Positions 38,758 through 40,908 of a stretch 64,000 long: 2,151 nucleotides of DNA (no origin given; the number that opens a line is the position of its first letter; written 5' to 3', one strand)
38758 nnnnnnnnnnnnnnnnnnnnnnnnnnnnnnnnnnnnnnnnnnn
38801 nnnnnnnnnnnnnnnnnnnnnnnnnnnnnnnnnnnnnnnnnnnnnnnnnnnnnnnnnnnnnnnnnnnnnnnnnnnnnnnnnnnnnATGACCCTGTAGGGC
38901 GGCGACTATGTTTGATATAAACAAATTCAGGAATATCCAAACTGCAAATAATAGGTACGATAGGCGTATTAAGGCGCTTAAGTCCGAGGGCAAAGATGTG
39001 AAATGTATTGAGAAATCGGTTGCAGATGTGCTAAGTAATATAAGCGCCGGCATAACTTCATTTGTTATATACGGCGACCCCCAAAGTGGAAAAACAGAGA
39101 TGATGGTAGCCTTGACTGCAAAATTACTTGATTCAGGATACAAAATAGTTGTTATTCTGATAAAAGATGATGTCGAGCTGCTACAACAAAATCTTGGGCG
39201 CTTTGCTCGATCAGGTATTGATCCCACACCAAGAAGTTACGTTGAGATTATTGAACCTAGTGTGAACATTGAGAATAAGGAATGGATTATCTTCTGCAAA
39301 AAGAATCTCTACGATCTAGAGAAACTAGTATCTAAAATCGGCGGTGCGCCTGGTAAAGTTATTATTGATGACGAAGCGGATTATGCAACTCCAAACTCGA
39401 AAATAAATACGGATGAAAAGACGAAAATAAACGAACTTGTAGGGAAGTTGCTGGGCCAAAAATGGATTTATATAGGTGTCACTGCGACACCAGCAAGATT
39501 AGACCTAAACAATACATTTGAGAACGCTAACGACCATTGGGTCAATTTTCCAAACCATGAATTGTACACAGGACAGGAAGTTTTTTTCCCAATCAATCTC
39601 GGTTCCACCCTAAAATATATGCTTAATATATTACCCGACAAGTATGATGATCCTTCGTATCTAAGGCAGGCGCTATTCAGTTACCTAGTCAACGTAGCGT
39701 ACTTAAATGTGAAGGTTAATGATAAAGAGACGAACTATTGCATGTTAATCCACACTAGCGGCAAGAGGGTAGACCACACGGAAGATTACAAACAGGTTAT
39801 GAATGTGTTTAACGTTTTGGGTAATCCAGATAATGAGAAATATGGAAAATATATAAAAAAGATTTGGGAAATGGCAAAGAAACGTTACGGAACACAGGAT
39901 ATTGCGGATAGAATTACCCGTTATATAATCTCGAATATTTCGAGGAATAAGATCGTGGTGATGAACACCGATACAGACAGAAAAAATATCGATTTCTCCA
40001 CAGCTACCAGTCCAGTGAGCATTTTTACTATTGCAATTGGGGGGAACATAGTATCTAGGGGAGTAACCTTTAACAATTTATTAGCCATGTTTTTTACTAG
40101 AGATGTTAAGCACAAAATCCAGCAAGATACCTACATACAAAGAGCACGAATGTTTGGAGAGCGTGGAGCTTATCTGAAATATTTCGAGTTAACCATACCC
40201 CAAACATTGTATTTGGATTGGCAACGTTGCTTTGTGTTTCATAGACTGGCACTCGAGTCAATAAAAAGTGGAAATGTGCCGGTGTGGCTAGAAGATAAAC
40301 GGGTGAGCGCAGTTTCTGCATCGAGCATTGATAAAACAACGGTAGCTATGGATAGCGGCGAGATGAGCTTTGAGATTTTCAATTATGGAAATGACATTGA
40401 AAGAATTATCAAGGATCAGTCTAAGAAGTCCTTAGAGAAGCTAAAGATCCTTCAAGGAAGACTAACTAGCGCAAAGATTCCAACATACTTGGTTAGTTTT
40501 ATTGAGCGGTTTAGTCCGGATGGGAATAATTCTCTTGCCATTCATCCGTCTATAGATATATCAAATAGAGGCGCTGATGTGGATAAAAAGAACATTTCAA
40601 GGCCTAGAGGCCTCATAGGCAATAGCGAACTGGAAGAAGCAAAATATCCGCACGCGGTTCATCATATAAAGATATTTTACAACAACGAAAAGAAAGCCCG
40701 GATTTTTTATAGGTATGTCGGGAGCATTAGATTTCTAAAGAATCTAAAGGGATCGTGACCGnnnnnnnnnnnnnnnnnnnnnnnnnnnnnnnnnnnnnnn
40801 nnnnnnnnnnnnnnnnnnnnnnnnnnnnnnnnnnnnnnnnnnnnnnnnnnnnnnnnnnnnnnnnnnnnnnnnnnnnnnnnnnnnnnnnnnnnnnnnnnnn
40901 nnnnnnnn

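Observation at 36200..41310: Low-GC defense / restriction-modification-like island: DCD-domain::MTase + nuclease-like protein + Z1/SF2-like ATPase + DUF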

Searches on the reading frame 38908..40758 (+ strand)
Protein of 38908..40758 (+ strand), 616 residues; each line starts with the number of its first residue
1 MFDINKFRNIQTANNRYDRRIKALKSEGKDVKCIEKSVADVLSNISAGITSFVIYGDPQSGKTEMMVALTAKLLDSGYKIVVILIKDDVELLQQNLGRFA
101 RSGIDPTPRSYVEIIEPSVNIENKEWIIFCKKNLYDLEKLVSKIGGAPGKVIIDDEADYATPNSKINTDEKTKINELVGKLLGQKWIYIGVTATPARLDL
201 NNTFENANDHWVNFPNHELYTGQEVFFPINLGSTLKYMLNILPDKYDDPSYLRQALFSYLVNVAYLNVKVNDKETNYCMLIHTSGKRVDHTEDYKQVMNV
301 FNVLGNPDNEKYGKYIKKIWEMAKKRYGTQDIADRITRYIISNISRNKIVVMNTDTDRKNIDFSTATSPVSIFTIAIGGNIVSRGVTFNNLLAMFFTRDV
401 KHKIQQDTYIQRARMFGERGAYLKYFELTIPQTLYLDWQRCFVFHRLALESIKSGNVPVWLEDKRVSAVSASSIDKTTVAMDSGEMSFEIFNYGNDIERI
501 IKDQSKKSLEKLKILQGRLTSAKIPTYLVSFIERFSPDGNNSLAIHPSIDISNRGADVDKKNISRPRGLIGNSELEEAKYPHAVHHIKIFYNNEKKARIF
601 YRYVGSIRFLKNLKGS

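Call 3: search_protein_families(library=pfam, proteins=[window:38908-40758:+], max_evalue=0.1)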
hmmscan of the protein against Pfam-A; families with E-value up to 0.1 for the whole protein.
window:38908-40758:+ (616 aa): 4 families
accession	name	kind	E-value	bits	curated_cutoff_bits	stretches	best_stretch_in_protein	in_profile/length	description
PF10593.14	Z1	-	6.9e-25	88.4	25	1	252-439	2-191/228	Z1 domain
PF04851.21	ResIII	-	6.5e-07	29.8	22.5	1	42-197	16-164/164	Type III restriction enzyme, res subunit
PF20720.3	nSTAND3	-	0.0019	18.4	27.2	1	53-90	21-55/155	Novel STAND NTPase 3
PF18766.7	SWI2_SNF2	-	0.0021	18.2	26.7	1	53-203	22-163/221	SWI2/SNF2 ATPase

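Call 4: search_protein_families(library=padloc, proteins=[window:38908-40758:+], max_evalue=0.1)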
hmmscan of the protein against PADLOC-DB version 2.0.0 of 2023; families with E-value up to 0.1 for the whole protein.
window:38908-40758:+ (616 aa): 5 families
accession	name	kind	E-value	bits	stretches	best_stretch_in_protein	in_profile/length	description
PDLC03202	Helicase_II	-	2.3e-43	146.5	1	30-486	24-478/621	Type II helicase domain protein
PDLC02205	MzaC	-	1e-11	41.5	2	325-430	532-627/952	-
PDLC04140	mad8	-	0.0044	14.6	1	51-92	29-70/314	mads_8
PDLC01168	CARF_2M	-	0.0065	14.3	1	273-333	96-156/200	"CARF, 2 TMs"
PDLC04702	PDC-M54A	-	0.045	9.1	1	16-83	285-351/1621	-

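Call 5: search_protein_families(library=ncbifam, proteins=[window:38908-40758:+], max_evalue=0.1)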
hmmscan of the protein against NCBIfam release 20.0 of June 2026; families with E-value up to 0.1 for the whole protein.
window:38908-40758:+ (616 aa): 9 families
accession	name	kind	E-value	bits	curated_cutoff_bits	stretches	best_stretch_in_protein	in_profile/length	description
NF041933.1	MzaC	equivalog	1.9e-11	42.8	1500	1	258-428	458-620/806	MZA anti-phage system associated Z1 domain-containing protein MzaC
NF009043.0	PRK12377.1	subfamily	3.5e-05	23.5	389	1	33-92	88-144/248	ATP-binding protein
NF005304.0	PRK06835.1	equivalog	0.0026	16.9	215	1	19-89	153-223/330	ATP-binding protein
NF005931.1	PRK07952.1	equivalog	0.0058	16.2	357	1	38-89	88-139/246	replicative helicase loader DnaC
TIGR03819.1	heli_sec_ATPase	hypoth_equivalog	0.046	12.9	373.15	1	30-91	159-217/340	TadA family conjugal transfer-associated ATPase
TIGR03743.1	SXT_TraD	subfamily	0.054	11.9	366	1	31-94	157-220/636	conjugative transfer system coupling protein TraD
NF006015.0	PRK08154.1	subfamily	0.074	12.2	204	0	374-401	210-237/314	anaerobic benzoate catabolism transcriptional regulator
NF004071.0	PRK05580.2-3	equivalog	0.079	10.9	1105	0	41-104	213-276/735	primosomal protein N'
NF004066.1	PRK05580.1-3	equivalog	0.093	11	813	0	9-99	228-319/788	primosomal protein N'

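Call 6: search_solved_structures(query=window:38908-40758:+, max_evalue=1, show_alignments=1)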
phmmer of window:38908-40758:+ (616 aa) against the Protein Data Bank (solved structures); distinct sequences matched with E-value up to 1: 4.
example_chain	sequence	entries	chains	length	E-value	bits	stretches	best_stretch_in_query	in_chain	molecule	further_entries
6qel_G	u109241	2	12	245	0.28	12.7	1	42-94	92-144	DNA replication protein dnaC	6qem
1rdu_A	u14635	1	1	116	0.81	11.1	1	33-100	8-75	conserved hypothetical protein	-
3vzr_B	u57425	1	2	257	0.83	11.1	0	361-408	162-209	Acetoacetyl-CoA reductase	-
1z6t_A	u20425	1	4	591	0.91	11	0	67-155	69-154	Apoptotic protease activating factor 1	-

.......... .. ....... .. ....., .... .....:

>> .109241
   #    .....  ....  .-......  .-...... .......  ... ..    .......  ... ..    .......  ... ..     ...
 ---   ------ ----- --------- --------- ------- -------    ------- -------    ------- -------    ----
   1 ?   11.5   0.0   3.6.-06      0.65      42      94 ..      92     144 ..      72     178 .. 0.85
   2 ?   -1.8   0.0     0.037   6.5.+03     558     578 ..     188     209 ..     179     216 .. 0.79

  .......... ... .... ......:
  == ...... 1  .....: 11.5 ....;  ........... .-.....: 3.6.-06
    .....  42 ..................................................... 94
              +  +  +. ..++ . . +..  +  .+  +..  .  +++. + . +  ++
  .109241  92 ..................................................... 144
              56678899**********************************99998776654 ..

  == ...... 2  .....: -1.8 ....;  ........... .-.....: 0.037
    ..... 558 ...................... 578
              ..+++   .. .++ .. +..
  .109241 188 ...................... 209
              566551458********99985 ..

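Call 17: find_homologous_proteins(query=window:38908-40758:+, max_evalue=0.00001)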
Query window:38908-40758:+ (616 aa): 2967 proteins with E <= 0.00001 among 8000 candidates; the best 120 are listed.
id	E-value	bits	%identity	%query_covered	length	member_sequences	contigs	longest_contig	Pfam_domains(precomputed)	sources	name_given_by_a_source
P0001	0.0e+0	1391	100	100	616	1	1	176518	PF10593.15,PF04851.22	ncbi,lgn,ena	-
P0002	0.0e+0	1193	86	100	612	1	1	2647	PF10593.15,PF04851.22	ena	-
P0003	0.0e+0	1102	78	100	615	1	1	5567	PF10593.15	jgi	-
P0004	0.0e+0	1092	77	100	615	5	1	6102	PF10593.15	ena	-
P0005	0.0e+0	1078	77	100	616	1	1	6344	PF10593.15,PF04851.22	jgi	jgi:hypothetical protein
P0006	0.0e+0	1066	75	100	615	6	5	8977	PF10593.15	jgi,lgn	-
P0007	0.0e+0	1059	76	97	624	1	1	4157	PF10593.15,PF04851.22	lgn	-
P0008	0.0e+0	1050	74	100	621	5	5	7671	PF10593.15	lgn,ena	-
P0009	0.0e+0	1048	75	100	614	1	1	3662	PF10593.15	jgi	jgi:hypothetical protein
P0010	0.0e+0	1036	74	100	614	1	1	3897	PF10593.15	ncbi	-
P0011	0.0e+0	1034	72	100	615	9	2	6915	PF10593.15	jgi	-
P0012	0.0e+0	1030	72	100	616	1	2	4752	PF10593.15,PF04851.22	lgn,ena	-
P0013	0.0e+0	1023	72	100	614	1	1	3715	PF10593.15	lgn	-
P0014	1.2e-297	1006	70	100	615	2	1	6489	PF10593.15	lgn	-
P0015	8.5e-296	1000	69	100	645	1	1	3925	PF10593.15,PF04851.22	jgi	jgi:hypothetical protein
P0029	3.8e-272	922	65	100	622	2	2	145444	PF10593.15,PF18766.8,PF04851.22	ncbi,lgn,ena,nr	ncbi:DEAD/DEAH box helicase family protein [candidate division WOR-3 bacterium]|nr:DEAD/DEAH box hel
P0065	8.4e-243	825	59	100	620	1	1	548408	PF10593.15,PF18766.8,PF04851.22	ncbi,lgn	-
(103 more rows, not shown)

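Call 18: find_encoding_contigs(protein=P0001, flank=8000, max_places=3)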
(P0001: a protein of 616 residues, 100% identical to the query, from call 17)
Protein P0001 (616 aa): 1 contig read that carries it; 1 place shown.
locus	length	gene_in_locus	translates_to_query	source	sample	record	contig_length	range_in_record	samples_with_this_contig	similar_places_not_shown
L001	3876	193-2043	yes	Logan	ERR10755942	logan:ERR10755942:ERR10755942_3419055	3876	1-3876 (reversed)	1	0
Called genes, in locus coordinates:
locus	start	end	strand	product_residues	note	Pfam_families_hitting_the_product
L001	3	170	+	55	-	?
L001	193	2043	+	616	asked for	PF04851:ResIII (weak), PF10593:Z1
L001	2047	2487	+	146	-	-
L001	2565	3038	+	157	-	PF02036:SCP2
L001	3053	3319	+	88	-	PF14026:SCO4226-like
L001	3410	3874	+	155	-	?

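Call 19: find_encoding_contigs(protein=P0029, flank=6000, max_places=2)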
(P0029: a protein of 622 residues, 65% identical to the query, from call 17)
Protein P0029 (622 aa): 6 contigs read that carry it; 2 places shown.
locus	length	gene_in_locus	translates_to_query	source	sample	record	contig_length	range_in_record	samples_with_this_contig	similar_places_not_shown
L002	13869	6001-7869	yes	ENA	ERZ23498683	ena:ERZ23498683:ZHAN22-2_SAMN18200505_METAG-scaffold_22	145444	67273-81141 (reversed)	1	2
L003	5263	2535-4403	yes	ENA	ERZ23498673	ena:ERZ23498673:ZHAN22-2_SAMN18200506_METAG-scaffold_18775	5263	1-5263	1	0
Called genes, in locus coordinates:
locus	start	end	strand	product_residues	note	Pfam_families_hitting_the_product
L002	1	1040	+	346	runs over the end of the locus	PF04055:Radical_SAM, PF13186:SPASM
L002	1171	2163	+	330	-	PF07318:DUF1464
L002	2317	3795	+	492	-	PF13860:FlgD_ig (weak)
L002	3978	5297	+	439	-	PF01555:N6_N4_Mtase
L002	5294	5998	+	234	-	PF18643:RE_BsaWI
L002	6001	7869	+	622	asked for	PF04851:ResIII, PF18766:SWI2_SNF2 (weak), PF10593:Z1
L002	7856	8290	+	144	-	-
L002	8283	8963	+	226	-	PF01555:N6_N4_Mtase, PF08241:Methyltransf_11 (faint)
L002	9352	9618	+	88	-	PF13366:PDDEXK_3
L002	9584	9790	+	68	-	-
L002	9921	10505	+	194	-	PF01966:HD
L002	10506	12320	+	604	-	PF00330:Aconitase, PF00694:Aconitase_C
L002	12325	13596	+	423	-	PF00330:Aconitase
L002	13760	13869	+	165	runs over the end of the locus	PF00694:Aconitase_C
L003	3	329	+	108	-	?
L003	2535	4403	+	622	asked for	PF04851:ResIII, PF18766:SWI2_SNF2 (weak), PF10593:Z1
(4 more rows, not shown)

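Call 20: find_encoding_contigs(protein=P0065, flank=6000, max_places=2)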
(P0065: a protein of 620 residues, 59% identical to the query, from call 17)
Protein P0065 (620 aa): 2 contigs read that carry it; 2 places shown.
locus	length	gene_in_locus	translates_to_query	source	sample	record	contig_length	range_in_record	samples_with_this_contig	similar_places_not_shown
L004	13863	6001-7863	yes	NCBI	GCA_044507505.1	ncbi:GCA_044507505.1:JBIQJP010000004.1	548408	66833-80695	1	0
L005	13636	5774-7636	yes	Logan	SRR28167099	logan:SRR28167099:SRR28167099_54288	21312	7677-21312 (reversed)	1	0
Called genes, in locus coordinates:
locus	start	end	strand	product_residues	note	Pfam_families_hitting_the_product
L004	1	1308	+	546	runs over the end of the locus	PF00118:Cpn60_TCP1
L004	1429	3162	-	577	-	PF03710:GlnE, PF08335:GlnD_UR_UTase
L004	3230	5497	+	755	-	PF24931:ACT_ACR9_3rd (weak), PF03710:GlnE, PF08335:GlnD_UR_UTase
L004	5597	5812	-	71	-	-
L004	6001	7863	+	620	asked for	PF04851:ResIII (weak), PF18766:SWI2_SNF2 (weak), PF10593:Z1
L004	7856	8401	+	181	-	-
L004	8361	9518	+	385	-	PF01170:UPF0020 (faint), PF01555:N6_N4_Mtase (faint), PF08241:Methyltransf_11 (faint), PF13649:Methyltransf_25 (faint)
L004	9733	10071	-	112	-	-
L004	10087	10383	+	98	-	PF02604:PhdYeFM_antitox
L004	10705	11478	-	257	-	PF00571:CBS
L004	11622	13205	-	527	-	PF03460:NIR_SIR_ferr, PF01077:NIR_SIR, PF03460:NIR_SIR_ferr, PF01077:NIR_SIR (weak)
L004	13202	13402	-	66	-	-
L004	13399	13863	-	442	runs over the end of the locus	PF00909:Ammonium_transp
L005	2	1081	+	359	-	?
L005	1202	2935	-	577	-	PF03710:GlnE, PF08335:GlnD_UR_UTase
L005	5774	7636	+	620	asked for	PF04851:ResIII (weak), PF18766:SWI2_SNF2 (weak), PF10593:Z1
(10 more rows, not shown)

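Call 25: find_related_loci(query=window:38908-40758:+, collection=genome_contigs, flank=8000)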
Query window:38908-40758:+ (616 aa) in genome_contigs; peptide patterns used: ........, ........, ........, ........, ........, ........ (x = any residue, [..] = any of these).
56 stretches matched a pattern; 3 encode a relative of the query (tblastn E <= 1e-3); 3 distinct loci.
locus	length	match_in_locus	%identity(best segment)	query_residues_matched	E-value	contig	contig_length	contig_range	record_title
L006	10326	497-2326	59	1-614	0e+0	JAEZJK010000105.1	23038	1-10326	MAG: Bacillota bacterium isolate OH_CDB_235 k127_1739803, whole genome shotgun sequence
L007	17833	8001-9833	60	1-614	0e+0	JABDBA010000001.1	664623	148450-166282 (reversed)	MAG: Gammaproteobacteria bacterium isolate BWMinControl_Nextera7_MAG1 3300020737.a:Ga0206983_101, whole genome shotgun s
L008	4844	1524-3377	55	1-614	0e+0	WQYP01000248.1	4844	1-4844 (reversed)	MAG: Phycisphaerales bacterium isolate Emb289P4bin17 Ga0123357_10065664, whole genome shotgun sequence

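Call 30: find_related_loci(query=A2, collection=metagenome_contigs, flank=7000)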
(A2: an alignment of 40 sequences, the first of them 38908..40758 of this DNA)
Query A2 (616 aa) in metagenome_contigs; peptide patterns used: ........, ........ (x = any residue, [..] = any of these).
600 stretches matched a pattern (row limit reached: there are more); 581 encode a relative of the query (tblastn E <= 1e-3); the best 80 are kept; 80 distinct loci.
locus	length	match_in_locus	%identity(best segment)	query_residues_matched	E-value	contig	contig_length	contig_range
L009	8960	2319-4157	76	1-614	0e+0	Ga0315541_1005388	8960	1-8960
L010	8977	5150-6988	75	1-614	0e+0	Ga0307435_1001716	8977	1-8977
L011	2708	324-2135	77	1-607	0e+0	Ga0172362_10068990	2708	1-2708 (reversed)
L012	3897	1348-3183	74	1-614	0e+0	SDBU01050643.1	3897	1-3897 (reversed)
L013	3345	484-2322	72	1-614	0e+0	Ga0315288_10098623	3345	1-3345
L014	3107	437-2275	72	1-614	0e+0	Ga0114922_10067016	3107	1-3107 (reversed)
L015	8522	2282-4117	68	1-614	0e+0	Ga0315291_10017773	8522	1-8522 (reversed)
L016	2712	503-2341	65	1-614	0e+0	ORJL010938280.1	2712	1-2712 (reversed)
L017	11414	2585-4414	64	2-614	0e+0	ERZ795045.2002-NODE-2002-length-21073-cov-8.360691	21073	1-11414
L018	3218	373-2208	62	1-614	0e+0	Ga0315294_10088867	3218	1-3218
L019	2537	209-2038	61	1-615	0e+0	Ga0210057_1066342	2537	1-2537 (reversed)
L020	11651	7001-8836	59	2-615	0e+0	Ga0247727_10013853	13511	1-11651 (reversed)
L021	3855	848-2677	58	1-614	0e+0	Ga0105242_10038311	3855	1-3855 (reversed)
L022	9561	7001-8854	59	2-615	0e+0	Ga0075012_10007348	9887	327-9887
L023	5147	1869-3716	58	1-614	0e+0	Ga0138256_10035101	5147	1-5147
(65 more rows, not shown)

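Call 37: search_solved_structures(query=A2, max_evalue=10, show_alignments=0)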
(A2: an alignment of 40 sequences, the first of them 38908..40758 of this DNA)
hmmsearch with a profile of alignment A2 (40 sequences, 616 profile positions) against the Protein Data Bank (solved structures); distinct sequences matched with E-value up to 10: 10.
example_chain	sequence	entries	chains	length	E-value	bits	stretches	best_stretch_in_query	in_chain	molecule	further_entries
6qel_G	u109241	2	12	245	0.00098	20.9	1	39-96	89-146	DNA replication protein dnaC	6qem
4lj8_A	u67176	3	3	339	0.097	14.3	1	13-85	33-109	Chaperone protein ClpB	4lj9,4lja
4lj4_A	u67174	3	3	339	0.12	14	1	13-84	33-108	Chaperone protein ClpB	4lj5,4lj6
4fcv_A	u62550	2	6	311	0.16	13.6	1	16-84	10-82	Chaperone protein ClpB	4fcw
1qvr_A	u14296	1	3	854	0.18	13.4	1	14-84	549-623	ClpB protein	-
4fct_A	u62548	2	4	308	0.19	13.3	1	17-84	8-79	Chaperone protein ClpB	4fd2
7lqn_A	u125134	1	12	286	0.22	13.2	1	343-455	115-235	Glucosamine-6-phosphate deaminase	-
4lj7_A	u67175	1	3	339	0.65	11.6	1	13-84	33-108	Chaperone protein ClpB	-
3vzr_B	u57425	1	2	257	0.67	11.5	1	358-407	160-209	Acetoacetyl-CoA reductase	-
5gko_A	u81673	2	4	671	1.5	10.4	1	315-390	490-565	Macrolide export ATP-binding/permease protein MacB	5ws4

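Call 49: predict_structure(alignment_id=A2)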
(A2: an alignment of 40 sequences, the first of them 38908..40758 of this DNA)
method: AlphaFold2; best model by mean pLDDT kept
length: 616 residues; sequences in the alignment: 40
mean_pLDDT: 78.2   pTM: 0.69
mean pLDDT of the five models: 78.2, 71.7, 68.8, 67.5, 67.0
residues with pLDDT >= 90: 193; 70-90: 270; 50-70: 95; < 50: 58
segments of 3 or more residues with pLDDT < 50: 160-170, 199-202, 356-360, 461-483, 606-616
pLDDT, mean of each block of 10 residues (from residue 1): 78 83 88 91 88 76 90 92 79 81 90 86 87 86 86 77 42 74 82 60 55 78 73 84 77 95 96 92 67 89 95 97 94 96 93 55 69 84 65 79 53 68 89 79 70 56 36 36 62 91 90 89 77 78 91 85 75 83 89 91 60 38
secondary structure, 60 per line:
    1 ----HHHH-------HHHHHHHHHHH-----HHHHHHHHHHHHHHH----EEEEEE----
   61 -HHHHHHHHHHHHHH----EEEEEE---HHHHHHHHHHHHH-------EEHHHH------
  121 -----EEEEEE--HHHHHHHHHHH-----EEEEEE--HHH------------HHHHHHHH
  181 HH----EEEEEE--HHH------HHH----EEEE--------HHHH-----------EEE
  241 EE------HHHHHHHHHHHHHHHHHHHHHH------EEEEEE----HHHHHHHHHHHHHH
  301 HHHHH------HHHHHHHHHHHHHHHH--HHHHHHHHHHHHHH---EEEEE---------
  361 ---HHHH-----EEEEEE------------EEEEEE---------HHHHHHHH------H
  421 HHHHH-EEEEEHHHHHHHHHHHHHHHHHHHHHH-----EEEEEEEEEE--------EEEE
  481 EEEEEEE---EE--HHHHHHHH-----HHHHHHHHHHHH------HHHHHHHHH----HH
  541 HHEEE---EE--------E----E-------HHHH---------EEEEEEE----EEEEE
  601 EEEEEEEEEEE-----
elements in order: H5-8 H16-26 H32-46 E51-56 H62-75 E80-85 H89-101 H111-114 E126-131 H134-144 E150-155 H173-182 E187-192 E211-214 H223-226 E238-242 H249-270 E277-282 H287-305 H312-327 H330-343 E347-351 H364-367 E373-378 E391-396 H406-413 H420-425 E427-431 H432-453 E459-468 E477-487 H495-502 H508-519 H526-534 H539-542 E543-545 H572-575 E585-591 E596-611

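Call 51: fold_search(model_id=the predicted structure, library=pdb)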
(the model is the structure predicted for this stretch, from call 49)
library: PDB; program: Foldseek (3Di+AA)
matches with E <= 10: 1700; with E <= 0.001: 377
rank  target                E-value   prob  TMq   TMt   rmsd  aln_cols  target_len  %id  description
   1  8vv2_A                5.7e-09  1.00  0.32  0.24  21.3       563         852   10  Cryo-EM Structure of DHX36 bound to a RNA G-quadruplex derived from the cMyc G-quadruplex, Class 1 (released 2025-07-30)
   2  5n9d_B                2.2e-08  1.00  0.35  0.26  11.2       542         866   11  Crystal Structure of Drosophila DHX36 helicase in complex with GGGTTAGGGT (released 2018-03-14)
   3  5n9a_B                4.7e-08  1.00  0.37  0.28   8.6       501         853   11  Crystal Structure of Drosophila DHX36 helicase in complex with GTTAGGGTT (released 2018-03-14)
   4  4beb_B                4.7e-08  1.00  0.35  0.27  16.9       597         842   10  MUTANT (K220E) OF THE HSDR SUBUNIT OF THE ECOR124I RESTRICTION ENZYME IN COMPLEX WITH ATP (released 2014-03-26)
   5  5ltk                  5.0e-08  1.00  0.36  0.32   9.3       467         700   13  Crystal structure of the Prp43-ADP-BeF3 complex (in hexagonal space group) (released 2017-01-25)
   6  4buj_E                5.3e-08  1.00  0.31  0.23  14.4       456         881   14  Crystal structure of the S. cerevisiae Ski2-3-8 complex (released 2013-08-28)
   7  6hys_A                5.6e-08  1.00  0.33  0.32   9.6       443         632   14  Crystal structure of DHX8 helicase domain bound to ADP at 2.6 angstrom (released 2019-08-28)
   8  5n9f_A                7.0e-08  1.00  0.36  0.27  10.9       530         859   11  Crystal Structure of Drosophila DHX36 helicase in complex with ssDNA CpG_A (released 2018-03-21)
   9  6hys_C                7.3e-08  1.00  0.32  0.31  10.4       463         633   13  Crystal structure of DHX8 helicase domain bound to ADP at 2.6 angstrom (released 2019-08-28)
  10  8fak_H                8.2e-08  1.00  0.38  0.37  13.4       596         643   12  DNA replication fork binding triggers structural changes in the PriA DNA helicase that regulate the PriA-PriB replicat (released 2023-05-10)
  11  8i0r_S                1.0e-07  1.00  0.33  0.32   8.5       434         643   14  The cryo-EM structure of human Bact-I complex (released 2024-07-31)
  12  5n8s_B                1.2e-07  1.00  0.34  0.26  12.6       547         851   10  Crystal Structure of Drosophila DHX36 helicase in complex with polyT (released 2018-03-14)
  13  6fa9                  1.4e-07  1.00  0.36  0.35  10.2       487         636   12  CRYSTAL STRUCTURE OF THE DEAH-BOX HELICASE PRP2 (released 2018-07-11)
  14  8vx8_A                1.4e-07  1.00  0.33  0.25  11.2       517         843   11  Cryo-EM Structure of DHX36 bound to the cMyc DNA G-quadruplex, Class 1 (released 2025-09-03)
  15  6i3p_C                1.5e-07  1.00  0.36  0.35   8.9       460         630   13  Crystal structure of DEAH-box ATPase Prp22 with bound ssRNA (released 2019-03-06)
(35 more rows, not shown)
